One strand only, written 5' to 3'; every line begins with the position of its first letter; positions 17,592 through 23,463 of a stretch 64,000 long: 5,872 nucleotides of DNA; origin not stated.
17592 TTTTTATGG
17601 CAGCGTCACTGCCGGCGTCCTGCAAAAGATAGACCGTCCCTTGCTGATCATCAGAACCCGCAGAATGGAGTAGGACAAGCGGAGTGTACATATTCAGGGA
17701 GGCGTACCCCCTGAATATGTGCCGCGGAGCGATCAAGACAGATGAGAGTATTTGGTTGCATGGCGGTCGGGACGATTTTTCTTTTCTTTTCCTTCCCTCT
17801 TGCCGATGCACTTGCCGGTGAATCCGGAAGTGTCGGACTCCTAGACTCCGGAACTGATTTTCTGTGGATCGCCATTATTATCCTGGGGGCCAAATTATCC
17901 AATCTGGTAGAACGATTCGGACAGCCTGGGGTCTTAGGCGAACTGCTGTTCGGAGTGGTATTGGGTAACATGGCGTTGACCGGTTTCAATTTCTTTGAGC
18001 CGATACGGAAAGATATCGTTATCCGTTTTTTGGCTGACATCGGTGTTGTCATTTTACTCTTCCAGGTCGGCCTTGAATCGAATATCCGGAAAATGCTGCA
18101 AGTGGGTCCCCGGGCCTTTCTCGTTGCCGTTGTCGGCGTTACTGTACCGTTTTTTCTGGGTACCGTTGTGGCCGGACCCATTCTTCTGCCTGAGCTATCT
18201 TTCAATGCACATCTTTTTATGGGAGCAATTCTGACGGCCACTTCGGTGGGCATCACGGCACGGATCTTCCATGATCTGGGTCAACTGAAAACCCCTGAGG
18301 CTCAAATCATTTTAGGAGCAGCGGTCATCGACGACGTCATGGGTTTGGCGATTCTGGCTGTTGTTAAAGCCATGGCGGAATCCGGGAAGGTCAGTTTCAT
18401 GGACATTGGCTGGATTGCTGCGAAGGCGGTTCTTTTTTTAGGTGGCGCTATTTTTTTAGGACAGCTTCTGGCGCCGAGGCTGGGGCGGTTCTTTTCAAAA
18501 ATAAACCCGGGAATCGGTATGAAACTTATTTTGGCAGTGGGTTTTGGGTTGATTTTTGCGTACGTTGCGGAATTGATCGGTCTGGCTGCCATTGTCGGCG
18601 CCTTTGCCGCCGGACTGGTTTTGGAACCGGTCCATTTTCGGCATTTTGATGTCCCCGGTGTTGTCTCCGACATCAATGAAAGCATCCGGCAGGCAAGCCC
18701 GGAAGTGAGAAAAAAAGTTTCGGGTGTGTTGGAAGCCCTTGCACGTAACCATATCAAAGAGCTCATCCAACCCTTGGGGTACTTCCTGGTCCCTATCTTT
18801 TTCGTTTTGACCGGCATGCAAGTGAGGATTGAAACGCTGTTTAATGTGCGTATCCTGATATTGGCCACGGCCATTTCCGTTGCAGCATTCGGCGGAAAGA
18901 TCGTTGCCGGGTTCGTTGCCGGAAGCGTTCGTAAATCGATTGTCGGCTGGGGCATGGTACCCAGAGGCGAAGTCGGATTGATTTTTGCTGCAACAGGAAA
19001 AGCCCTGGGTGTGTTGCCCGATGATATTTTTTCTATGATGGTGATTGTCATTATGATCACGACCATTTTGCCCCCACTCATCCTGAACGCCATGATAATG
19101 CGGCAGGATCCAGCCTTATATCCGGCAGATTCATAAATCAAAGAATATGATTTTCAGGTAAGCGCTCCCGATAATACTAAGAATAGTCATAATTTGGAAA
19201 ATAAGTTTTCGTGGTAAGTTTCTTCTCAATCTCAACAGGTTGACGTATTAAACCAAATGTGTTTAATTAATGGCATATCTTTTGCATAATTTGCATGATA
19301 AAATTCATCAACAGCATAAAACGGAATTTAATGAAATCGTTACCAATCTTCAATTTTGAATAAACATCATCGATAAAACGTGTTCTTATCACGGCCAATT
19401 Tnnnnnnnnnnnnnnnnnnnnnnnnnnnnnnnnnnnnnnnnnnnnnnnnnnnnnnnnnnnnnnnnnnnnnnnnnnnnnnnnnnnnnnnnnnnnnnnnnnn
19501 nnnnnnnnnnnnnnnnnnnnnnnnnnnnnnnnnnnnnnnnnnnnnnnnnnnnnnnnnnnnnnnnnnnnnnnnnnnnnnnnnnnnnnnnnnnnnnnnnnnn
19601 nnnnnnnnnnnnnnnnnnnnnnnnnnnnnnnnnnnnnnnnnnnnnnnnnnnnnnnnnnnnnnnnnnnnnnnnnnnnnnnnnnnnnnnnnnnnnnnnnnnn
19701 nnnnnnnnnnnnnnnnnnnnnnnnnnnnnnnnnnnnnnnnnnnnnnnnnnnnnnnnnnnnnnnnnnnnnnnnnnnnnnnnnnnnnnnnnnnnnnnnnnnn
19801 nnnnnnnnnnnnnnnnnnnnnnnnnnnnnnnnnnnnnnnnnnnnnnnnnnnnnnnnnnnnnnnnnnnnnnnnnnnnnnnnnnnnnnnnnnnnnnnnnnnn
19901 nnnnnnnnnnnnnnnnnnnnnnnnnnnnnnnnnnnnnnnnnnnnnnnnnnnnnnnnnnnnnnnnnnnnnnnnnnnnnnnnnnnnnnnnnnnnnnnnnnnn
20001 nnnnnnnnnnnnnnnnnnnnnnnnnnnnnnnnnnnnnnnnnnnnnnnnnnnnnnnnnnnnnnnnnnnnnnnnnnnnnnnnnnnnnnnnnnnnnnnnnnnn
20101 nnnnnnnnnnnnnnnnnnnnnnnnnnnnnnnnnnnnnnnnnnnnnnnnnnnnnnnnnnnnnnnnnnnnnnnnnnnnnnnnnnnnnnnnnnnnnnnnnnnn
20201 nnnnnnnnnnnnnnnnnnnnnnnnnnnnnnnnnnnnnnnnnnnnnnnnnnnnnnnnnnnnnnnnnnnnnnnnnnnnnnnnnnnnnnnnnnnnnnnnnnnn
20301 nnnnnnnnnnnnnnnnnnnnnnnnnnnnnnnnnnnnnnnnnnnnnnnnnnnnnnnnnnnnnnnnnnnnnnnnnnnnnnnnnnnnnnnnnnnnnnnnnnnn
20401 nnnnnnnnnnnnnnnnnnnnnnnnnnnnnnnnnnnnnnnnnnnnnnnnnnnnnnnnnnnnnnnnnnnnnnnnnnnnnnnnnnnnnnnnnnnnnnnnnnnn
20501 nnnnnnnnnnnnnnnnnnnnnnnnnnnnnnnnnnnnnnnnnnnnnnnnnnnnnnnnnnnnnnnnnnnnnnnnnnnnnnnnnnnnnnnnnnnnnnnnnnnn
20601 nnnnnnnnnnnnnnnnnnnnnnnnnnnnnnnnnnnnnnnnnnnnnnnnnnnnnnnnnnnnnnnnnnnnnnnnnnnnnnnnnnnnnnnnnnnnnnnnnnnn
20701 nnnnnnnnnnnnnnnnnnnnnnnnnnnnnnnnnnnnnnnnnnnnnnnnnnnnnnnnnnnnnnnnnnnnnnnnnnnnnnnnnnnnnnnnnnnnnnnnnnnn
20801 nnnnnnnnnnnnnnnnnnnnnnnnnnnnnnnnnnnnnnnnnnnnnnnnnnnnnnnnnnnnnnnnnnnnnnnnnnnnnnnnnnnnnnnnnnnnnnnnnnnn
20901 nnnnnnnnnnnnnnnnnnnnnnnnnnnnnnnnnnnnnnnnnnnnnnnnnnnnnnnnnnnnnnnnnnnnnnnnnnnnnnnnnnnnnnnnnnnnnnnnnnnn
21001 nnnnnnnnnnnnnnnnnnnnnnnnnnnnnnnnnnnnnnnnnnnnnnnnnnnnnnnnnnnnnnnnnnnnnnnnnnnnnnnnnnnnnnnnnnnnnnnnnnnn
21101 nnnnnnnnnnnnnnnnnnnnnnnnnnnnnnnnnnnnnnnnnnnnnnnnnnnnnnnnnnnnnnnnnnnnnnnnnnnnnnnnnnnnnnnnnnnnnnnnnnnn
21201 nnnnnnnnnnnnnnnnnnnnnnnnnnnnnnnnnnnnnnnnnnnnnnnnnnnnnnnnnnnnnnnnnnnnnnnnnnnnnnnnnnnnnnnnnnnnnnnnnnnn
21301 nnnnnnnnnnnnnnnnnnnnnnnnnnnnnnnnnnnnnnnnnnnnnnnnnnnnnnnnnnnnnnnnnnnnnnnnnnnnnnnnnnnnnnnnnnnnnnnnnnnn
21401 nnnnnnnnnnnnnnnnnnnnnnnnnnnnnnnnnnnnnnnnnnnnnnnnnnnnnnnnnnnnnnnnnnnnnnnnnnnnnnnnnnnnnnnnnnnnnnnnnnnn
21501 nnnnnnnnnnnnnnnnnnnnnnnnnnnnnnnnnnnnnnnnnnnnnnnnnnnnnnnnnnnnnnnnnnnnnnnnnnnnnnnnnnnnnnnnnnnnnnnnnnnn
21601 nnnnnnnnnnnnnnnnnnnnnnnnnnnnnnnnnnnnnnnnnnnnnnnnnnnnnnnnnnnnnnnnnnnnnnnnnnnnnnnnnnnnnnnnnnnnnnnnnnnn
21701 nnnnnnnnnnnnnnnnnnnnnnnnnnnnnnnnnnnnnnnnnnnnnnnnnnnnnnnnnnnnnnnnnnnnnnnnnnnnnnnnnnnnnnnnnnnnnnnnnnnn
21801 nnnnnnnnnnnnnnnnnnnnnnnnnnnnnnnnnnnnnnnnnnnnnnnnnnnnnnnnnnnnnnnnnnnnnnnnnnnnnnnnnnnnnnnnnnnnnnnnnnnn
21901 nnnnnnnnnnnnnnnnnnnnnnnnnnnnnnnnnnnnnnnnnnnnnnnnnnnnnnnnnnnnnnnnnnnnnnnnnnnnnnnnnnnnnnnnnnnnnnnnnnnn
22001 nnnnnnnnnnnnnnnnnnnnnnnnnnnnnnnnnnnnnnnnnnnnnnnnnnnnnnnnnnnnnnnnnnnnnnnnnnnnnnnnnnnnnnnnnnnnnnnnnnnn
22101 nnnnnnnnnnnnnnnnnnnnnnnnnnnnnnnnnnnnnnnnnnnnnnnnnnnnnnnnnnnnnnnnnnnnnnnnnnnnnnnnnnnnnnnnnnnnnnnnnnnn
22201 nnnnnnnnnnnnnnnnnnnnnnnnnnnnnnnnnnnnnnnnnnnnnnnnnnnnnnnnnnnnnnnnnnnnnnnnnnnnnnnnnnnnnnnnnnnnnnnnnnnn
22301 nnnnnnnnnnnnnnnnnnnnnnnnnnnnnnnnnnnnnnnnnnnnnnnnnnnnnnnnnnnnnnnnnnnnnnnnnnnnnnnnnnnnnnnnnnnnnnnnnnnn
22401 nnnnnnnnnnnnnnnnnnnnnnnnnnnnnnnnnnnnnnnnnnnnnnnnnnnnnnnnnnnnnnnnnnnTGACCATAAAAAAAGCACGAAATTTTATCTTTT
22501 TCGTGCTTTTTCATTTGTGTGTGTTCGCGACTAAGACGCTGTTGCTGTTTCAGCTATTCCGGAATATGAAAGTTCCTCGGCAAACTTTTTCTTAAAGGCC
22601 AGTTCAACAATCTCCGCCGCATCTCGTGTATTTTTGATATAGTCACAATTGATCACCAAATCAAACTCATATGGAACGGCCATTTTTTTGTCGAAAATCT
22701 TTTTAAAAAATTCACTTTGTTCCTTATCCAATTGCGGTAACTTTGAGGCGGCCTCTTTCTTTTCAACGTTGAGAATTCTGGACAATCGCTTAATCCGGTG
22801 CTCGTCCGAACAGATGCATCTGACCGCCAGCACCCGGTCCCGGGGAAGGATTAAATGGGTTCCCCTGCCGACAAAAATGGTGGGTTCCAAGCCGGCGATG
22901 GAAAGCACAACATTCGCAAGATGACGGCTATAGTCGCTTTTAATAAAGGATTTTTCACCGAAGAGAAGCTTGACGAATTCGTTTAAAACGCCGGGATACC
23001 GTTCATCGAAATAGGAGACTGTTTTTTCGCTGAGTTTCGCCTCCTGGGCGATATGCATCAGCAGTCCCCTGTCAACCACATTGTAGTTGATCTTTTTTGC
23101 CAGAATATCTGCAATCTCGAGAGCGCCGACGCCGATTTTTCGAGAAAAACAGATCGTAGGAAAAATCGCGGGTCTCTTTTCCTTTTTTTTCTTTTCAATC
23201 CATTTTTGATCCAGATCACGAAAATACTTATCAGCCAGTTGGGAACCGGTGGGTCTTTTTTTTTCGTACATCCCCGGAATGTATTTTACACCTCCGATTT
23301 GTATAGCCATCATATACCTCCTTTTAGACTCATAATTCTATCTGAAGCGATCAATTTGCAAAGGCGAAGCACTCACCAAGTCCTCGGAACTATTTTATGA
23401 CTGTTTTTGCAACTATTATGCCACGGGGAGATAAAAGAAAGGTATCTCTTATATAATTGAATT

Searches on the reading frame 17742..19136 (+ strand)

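Call 7: search_protein_families(library=pfam, proteins=[window:17742-19136:+])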
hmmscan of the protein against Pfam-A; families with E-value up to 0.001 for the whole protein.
window:17742-19136:+ (464 aa): 1 family
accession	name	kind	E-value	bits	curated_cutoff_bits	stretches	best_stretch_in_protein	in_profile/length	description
PF00999.27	Na_H_Exchanger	-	3e-60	204.5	26.2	2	46-300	3-248/375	Sodium/hydrogen exchanger, transmembrane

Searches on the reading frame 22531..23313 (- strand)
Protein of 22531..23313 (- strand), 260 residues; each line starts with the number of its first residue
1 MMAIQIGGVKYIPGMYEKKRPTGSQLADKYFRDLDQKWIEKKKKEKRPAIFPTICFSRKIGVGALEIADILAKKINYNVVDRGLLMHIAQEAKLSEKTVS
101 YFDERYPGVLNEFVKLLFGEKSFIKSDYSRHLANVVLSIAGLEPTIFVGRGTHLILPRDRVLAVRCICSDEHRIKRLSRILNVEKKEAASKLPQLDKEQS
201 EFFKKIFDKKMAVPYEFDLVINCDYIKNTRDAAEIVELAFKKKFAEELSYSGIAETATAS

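Call 7: search_protein_families(library=pfam, proteins=[window:22531-23313:-])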
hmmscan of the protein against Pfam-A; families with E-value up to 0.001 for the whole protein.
window:22531-23313:- (260 aa): 1 family
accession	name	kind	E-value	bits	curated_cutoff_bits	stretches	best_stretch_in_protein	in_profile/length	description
PF13189.12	Cytidylate_kin2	-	1.3e-32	113.9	28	1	54-224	2-175/176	Cytidylate kinase-like family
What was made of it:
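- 22531..23313 (-): Gene 3: cytidylate-kinase-like protein (PF13189). Call 7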

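Call 78: search_protein_families(library=ncbifam, proteins=[window:22531-23313:-], max_evalue=1e-10)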
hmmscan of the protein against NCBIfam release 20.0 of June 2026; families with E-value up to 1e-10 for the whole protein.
window:22531-23313:- (260 aa): 0 families
